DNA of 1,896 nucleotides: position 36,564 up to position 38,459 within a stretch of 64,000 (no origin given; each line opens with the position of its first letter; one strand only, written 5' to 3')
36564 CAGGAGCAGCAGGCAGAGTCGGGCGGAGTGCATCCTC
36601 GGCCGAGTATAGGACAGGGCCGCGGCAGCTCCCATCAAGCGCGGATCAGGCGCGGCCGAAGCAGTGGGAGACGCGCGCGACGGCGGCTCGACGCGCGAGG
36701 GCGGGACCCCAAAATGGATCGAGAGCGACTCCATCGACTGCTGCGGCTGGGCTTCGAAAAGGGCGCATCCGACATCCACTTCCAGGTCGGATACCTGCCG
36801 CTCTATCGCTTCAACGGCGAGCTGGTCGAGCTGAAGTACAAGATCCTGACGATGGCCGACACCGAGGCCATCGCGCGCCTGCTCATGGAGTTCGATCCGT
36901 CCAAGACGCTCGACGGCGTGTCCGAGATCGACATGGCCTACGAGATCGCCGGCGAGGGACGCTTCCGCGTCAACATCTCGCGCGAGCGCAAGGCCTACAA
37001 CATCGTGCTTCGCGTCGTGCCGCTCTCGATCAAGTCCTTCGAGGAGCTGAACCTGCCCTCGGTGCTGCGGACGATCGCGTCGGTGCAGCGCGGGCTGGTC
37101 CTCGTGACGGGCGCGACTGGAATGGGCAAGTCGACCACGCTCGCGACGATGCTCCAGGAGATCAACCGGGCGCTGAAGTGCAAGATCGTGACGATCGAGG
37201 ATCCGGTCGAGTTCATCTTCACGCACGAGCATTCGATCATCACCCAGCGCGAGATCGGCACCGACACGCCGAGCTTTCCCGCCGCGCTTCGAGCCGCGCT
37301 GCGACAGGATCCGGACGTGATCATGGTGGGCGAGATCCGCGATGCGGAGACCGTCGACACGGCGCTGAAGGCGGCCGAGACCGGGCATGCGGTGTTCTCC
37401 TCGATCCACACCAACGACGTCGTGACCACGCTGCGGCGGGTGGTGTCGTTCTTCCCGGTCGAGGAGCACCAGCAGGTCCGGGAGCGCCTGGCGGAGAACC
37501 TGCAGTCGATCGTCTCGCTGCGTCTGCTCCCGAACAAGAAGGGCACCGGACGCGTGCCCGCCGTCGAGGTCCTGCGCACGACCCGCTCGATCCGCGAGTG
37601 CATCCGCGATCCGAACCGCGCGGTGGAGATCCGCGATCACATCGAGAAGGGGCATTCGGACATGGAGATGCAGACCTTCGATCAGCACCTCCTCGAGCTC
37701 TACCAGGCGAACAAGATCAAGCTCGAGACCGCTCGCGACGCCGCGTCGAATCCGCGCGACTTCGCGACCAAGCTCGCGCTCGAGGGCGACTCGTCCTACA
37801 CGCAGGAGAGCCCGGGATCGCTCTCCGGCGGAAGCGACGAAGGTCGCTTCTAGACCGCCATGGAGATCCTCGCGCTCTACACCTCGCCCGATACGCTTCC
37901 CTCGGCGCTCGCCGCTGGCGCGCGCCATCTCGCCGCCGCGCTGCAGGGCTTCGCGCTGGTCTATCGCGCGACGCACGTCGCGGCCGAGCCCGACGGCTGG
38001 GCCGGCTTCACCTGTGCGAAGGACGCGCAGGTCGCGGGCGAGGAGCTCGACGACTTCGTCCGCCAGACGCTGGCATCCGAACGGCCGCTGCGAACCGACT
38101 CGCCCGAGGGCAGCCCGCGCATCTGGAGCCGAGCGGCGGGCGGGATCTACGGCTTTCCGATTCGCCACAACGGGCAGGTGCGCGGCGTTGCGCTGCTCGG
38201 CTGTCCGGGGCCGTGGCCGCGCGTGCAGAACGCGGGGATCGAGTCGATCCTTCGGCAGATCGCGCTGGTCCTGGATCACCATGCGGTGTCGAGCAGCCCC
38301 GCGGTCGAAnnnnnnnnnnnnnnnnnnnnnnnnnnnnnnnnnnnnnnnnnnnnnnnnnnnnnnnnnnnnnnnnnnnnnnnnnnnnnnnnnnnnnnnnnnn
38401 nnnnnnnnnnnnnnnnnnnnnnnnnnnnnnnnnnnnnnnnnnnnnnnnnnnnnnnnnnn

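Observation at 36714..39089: pilT is followed 7 nt later by a histidine-kinase-like gene whose phospho-accepting His is replaced by Tyr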

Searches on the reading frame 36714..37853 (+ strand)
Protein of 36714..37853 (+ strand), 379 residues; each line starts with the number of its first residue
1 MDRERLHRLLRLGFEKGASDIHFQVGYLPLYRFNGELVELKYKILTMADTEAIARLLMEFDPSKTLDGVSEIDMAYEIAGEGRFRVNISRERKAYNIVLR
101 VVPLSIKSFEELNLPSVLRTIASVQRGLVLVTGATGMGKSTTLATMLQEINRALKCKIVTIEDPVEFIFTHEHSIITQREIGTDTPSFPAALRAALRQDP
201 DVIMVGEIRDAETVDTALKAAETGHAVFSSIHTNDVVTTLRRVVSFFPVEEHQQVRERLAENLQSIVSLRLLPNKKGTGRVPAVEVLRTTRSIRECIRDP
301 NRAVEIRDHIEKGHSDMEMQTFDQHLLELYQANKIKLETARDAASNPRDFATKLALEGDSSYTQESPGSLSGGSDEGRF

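Call 3: search_protein_families(library=pfam, proteins=[window:36714-37853:+], max_evalue=0.01)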
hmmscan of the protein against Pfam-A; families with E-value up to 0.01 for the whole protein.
window:36714-37853:+ (379 aa): 5 families
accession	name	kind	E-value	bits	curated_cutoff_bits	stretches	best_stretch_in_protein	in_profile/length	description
PF00437.27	T2SSE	-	4.2e-46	157.7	24.9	1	97-348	107-351/370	Type II/IV secretion system protein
PF13191.12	AAA_16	-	7.8e-07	30.2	32.6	1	117-223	15-104/167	AAA ATPase domain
PF13401.12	AAA_22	-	0.00019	22.2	27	1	125-164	4-42/130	AAA domain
PF01935.23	DUF87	-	0.00089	19.8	23.2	1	130-159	27-56/220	Helicase HerA, central domain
PF01580.24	FtsK_SpoIIIE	-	0.007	16.3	24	0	127-148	40-61/221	FtsK/SpoIIIE family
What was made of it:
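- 36714..37853 (+): PilT-family hexameric ATPase gene (379 aa), with Walker A 37110-37136, Asp box 37185-37214, Walker B 37308-37343, His box 37383-37415 and an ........-like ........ at 37587-37610. Pfam T2SSE E 4.2e-46 (call 3).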

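Call 17: search_protein_families(library=ncbifam, proteins=[window:36714-37853:+], max_evalue=0.001)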
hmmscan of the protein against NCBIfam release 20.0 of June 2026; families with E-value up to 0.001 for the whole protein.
window:36714-37853:+ (379 aa): 19 families
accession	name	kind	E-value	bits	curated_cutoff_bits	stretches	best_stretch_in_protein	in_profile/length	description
TIGR01420.1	pilT_fam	subfamily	9.6e-124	413.1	319.1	1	6-348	2-342/343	PilT/PilU family type 4a pilus ATPase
TIGR02524.1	dot_icm_DotB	equivalog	7.2e-43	147.1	463.3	1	6-301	6-315/358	Dot/Icm type IV secretion system ATPase DotB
TIGR02538.1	type_IV_pilB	equivalog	8.3e-42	143.5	675.65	1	9-245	188-431/564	type IV-A pilus assembly ATPase PilB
TIGR02525.1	plasmid_TraJ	equivalog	9.7e-41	140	368.3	1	87-338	110-361/372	plasmid transfer ATPase TraJ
TIGR02533.1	type_II_gspE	equivalog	1.9e-38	132.4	630.25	1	117-246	234-359/486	type II secretion system ATPase GspE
NF007755.0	PRK10436.1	equivalog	4.2e-38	131.2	617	1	5-244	88-333/465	type II secretion system protein GspE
NF041000.1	ATPase_ComGA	equivalog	5e-37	127.3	300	1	90-273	89-266/267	competence type IV pilus ATPase ComGA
NF053534.1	T4PilAsmATPsTfpB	equivalog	9.6e-34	116.7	850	1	106-244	312-450/584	type IV pilus assembly ATPase TfpB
NF058587.1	archaellum_moto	equivalog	2.7e-20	72.6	550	1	129-245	278-395/527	archaellum flagellar ATPase motor FlaI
TIGR03819.1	heli_sec_ATPase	hypoth_equivalog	6.2e-18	65.1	373.15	1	115-269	168-325/340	TadA family conjugal transfer-associated ATPase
TIGR02782.1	TrbB_P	equivalog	3.3e-17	62.7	304.55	1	126-273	136-282/303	P-type conjugative transfer ATPase TrbB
NF010407.0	PRK13833.1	subfamily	1.3e-15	57.7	499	1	117-278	136-294/323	conjugal transfer protein TrbB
TIGR02788.1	VirB11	equivalog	7.4e-15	54.8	249.95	1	122-248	140-267/308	P-type DNA transfer ATPase VirB11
NF010425.0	PRK13851.1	equivalog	6.3e-13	48.3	461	1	62-246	106-283/344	type IV secretion system protein VirB11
NF010469.0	PRK13894.1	subfamily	1.9e-12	47.2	508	1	122-250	146-271/320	conjugal transfer ATPase TrbB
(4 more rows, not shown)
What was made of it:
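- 36714..37853 (+): TIGR01420 scores 413 bits against a 319.1 cutoff (call 17).
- On PilT/PilU family type IVa pilus ATPase (upstream gene): 413.1 bits against a 319.1 cutoff (call 17).
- Checked: It scores 157.7 bits on Pfam T2SSE (call 3) and 413 bits on NCBIfam TIGR01420 pilT_fam, above the 319.1 cutoff (call 17).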

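Call 40: search_solved_structures(query=window:36714-37850:+, max_evalue=1e-30)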
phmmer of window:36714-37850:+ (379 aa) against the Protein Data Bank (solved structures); distinct sequences matched with E-value up to 1e-30: 10.
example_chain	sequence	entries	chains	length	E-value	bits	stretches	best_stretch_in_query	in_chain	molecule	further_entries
5fl3_A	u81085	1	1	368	2.7e-95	322.8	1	4-354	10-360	PILI RETRACTION PROTEIN PILT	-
2ewv_A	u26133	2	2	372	8.8e-85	288.2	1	8-351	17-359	twitching motility protein PilT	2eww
2gsz_A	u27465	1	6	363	9.7e-85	288.1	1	8-351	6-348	twitching motility protein PilT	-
5zfq_A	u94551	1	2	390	1.8e-80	274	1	5-355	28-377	Twitching motility pilus retraction protein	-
6ojx_A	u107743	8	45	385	4.8e-78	266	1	5-350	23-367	Twitching motility pilus retraction ATPase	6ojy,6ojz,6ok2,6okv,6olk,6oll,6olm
3jvu_A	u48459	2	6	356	7.3e-75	255.6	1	8-352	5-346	Twitching mobility protein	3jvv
9n32_A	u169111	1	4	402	1.4e-70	241.6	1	6-362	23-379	PilU protein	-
2eyu_A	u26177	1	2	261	4.3e-68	233.3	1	103-351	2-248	twitching motility protein PilT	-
10my_A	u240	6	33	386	2e-63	218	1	17-358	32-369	PilT/PilU family type 4a pilus ATPase | Twitching motility protein PilT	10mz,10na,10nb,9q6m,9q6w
6geb_A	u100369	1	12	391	8.3e-38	133.7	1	8-304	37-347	DotB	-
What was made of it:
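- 36714..37853 (+): PDB PilT matches reach E 2.7e-95 (call 40).
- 37779..37850 (+): PilT C-terminal tail: a variable acidic/Ser-rich linker ending in the conserved C-terminal [DE]xRF (here DEGRF, 37836-37850). PDB PilT alignments stop before this tail (call 40).
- On PilT/PilU family type IVa pilus ATPase (upstream gene): Solved PilT proteins are the best PDB matches (call 40).
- Checked: Its best PDB sequence matches are solved PilT proteins, the top one at E 2.7e-95 (call 40).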

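Call 60: find_homologous_proteins(query=window:36714-37850:+, max_evalue=1e-20)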
Query window:36714-37850:+ (379 aa): 7978 proteins with E <= 1e-20 among 8000 candidates; the best 120 are listed.
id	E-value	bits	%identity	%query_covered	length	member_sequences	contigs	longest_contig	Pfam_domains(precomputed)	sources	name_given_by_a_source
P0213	3.7e-231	784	95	97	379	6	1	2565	PF00437.27,PF13191.13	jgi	jgi:twitching motility protein PilT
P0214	2.1e-230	782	96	93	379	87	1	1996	PF00437.27,PF13191.13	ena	-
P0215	5.4e-229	777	94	100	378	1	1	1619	PF00437.27,PF13191.13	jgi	jgi:twitching motility protein PilT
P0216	4.8e-224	761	91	97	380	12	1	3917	PF00437.27,PF13191.13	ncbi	-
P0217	4.0e-212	722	88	100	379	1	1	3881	PF00437.27,PF13191.13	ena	-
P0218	5.1e-210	715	85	100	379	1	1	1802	PF00437.27,PF13191.13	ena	-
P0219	2.8e-199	680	82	100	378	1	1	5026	PF00437.27,PF13191.13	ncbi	-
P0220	6.6e-197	672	82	100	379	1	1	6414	PF00437.27,PF13191.13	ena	-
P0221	5.9e-196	669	81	100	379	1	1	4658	PF00437.27,PF13191.13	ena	-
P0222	4.4e-195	666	81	100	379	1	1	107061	PF00437.27,PF13191.13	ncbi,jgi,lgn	jgi:twitching motility protein PilT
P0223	2.9e-194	663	81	100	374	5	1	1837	PF00437.27,PF13191.13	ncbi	-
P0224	3.5e-194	663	81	100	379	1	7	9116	PF00437.27,PF13191.13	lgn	-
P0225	3.9e-194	663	81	100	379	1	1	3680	PF00437.27,PF13191.13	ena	-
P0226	1.9e-192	657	80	100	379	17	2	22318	PF00437.27,PF13191.13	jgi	jgi:twitching motility protein PilT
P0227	4.2e-192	656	81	100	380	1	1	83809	PF00437.27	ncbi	-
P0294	2.8e-176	604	71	100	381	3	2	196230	PF00437.27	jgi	jgi:twitching motility protein PilT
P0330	9.8e-167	573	72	94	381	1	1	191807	PF00437.27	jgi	-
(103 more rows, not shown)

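Call 62: find_encoding_contigs(protein=P0294, flank=8000, max_places=1)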
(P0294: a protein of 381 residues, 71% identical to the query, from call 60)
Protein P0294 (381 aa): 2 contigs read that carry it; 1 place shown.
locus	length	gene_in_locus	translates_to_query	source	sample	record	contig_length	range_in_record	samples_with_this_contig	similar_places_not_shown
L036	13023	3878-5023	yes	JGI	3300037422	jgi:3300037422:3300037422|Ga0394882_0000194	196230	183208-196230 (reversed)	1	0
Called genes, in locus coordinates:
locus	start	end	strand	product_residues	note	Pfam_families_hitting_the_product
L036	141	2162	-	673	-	-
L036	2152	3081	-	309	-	-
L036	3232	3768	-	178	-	-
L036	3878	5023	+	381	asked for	PF00437:T2SSE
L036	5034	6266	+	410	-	PF02518:HATPase_c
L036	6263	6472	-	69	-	PF01192:RNA_pol_Rpb6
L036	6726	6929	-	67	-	-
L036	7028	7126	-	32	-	-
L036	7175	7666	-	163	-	PF07719:TPR_2 (faint), PF13428:TPR_14 (faint), PF14559:TPR_19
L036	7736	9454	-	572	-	PF00989:PAS, PF08448:PAS_4, PF00512:HisKA, PF02518:HATPase_c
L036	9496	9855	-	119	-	PF13083:KH_KhpA-B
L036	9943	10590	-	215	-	PF00677:Lum_binding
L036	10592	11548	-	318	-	PF03320:FBPase_glpX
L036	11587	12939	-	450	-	PF00291:PALP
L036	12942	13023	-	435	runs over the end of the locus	PF03447:NAD_binding_3, PF00742:Homoserine_dh, PF01842:ACT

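Call 63: find_encoding_contigs(protein=P0330, flank=8000, max_places=1)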
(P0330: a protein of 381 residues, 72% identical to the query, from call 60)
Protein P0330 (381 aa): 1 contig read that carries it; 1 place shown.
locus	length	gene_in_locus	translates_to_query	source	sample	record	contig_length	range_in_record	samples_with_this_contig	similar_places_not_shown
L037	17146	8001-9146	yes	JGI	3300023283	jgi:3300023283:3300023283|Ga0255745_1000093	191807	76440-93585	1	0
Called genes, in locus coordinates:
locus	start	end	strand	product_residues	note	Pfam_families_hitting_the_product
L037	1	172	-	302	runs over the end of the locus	PF02653:BPD_transp_2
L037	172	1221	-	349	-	PF02653:BPD_transp_2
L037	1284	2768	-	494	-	PF00005:ABC_tran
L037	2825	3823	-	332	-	PF02608:Bmp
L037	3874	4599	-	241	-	-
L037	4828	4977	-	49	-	-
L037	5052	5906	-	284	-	PF09995:MPAB_Lcp_cat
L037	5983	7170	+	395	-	PF07690:MFS_1, PF12832:MFS_1_like (faint), PF13000:Acatn (weak), PF07690:MFS_1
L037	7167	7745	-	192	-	-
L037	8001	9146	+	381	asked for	PF00437:T2SSE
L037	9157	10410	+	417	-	PF00512:HisKA (weak), PF02518:HATPase_c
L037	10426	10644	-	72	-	PF01192:RNA_pol_Rpb6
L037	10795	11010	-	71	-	-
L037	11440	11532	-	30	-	-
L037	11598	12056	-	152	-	PF07719:TPR_2 (faint), PF13428:TPR_14 (faint), PF14559:TPR_19 (faint)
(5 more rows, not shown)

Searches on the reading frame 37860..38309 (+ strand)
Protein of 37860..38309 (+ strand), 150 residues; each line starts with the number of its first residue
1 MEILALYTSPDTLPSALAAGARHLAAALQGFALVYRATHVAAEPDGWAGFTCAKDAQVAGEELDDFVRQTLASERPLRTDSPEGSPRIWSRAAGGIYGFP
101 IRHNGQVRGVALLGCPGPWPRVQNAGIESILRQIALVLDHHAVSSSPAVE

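Call 28: predict_structure(alignment_id=A2)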
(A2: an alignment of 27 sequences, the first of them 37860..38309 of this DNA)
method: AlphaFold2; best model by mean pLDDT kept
length: 150 residues; sequences in the alignment: 27
mean_pLDDT: 92.4   pTM: 0.88
mean pLDDT of the five models: 92.4, 92.2, 92.1, 91.6, 90.9
residues with pLDDT >= 90: 115; 70-90: 30; 50-70: 4; < 50: 1
segments of 3 or more residues with pLDDT < 50: none
pLDDT, mean of each block of 10 residues (from residue 1): 82 95 96 94 95 95 97 96 91 96 95 94 89 96 73
secondary structure, 60 per line:
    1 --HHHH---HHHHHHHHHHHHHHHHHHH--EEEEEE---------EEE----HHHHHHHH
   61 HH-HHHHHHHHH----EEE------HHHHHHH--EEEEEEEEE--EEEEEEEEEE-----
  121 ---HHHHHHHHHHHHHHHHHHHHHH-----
elements in order: H3-6 H10-28 E31-36 E46-48 H53-62 H64-72 E77-79 H86-92 E95-103 E106-115 H124-145
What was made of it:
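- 37860..38294 (+): N-terminal GAF-fold domain (residues 1-145), not detected by Pfam. AlphaFold pLDDT 92.4 (call 28).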

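Call 53: search_protein_representatives(alignment_id=A2)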
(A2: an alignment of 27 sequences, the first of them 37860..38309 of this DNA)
Query: 27 sequences, 150 profile positions. Proteins with E-value up to 0.001 (for the whole library): 92; up to 1e-10: 20; up to 1e-30: 6. The best 92 are listed.
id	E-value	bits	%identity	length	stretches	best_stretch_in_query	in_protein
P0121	4.9e-68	243.9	-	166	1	1-146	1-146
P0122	3.6e-66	237.8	-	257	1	1-146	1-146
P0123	2.5e-62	225.3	-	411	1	1-147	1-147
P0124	2.9e-60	218.6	-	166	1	1-148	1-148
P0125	4.5e-55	201.8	-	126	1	1-119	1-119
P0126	5.2e-54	198.3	-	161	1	1-117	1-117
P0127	3.0e-30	121.2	-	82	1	34-114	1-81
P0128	4.8e-19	84.8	-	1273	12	75-111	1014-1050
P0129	7.6e-16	74.5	-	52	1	1-51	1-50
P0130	3.4e-13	65.9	-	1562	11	78-112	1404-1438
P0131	6.1e-13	65.0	-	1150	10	79-112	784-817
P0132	6.1e-13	65.0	-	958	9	75-112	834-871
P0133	1.2e-12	64.1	-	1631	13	77-113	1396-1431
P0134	2.5e-12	63.0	-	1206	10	78-112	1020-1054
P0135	3.7e-12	62.5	-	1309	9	76-110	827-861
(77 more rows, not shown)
